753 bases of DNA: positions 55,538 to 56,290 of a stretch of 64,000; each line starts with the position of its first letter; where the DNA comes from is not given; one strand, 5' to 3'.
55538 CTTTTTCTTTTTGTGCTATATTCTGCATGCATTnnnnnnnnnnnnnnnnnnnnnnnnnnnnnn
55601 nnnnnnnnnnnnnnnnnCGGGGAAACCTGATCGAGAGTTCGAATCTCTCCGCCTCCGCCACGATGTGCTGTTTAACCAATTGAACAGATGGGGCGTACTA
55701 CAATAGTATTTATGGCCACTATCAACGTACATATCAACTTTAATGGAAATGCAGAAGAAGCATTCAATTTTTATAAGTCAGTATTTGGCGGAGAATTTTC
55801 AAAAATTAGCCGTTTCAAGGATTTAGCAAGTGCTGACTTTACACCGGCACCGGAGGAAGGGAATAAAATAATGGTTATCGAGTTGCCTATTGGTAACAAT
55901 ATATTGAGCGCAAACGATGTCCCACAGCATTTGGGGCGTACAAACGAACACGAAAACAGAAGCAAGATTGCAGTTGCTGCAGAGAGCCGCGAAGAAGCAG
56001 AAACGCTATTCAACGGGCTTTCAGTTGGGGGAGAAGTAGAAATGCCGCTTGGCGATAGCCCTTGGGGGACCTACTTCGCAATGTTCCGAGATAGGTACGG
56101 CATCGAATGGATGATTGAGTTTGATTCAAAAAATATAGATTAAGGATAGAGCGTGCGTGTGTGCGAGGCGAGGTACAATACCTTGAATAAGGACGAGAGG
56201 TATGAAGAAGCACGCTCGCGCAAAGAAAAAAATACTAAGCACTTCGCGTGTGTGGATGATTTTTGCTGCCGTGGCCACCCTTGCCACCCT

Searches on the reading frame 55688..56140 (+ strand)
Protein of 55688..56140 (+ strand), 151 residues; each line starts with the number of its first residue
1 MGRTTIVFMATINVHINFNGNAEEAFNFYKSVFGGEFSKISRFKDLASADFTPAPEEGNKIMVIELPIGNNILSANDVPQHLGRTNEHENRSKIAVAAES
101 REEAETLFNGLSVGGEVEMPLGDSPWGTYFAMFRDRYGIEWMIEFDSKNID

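Call 56: search_protein_families(library=pfam, proteins=[window:55688-56140:+], max_evalue=0.01)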
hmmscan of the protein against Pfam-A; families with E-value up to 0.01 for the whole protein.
window:55688-56140:+ (151 aa): 2 families
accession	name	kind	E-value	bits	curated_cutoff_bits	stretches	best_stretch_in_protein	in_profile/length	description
PF00903.31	Glyoxalase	-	2.3e-12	47.8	20.6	1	18-143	8-121/121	Glyoxalase/Bleomycin resistance protein/Dioxygenase superfamily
PF06983.19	3-dmu-9_3-mt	-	3.1e-10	41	24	1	12-143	3-115/116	3-demethylubiquinone-9 3-methyltransferase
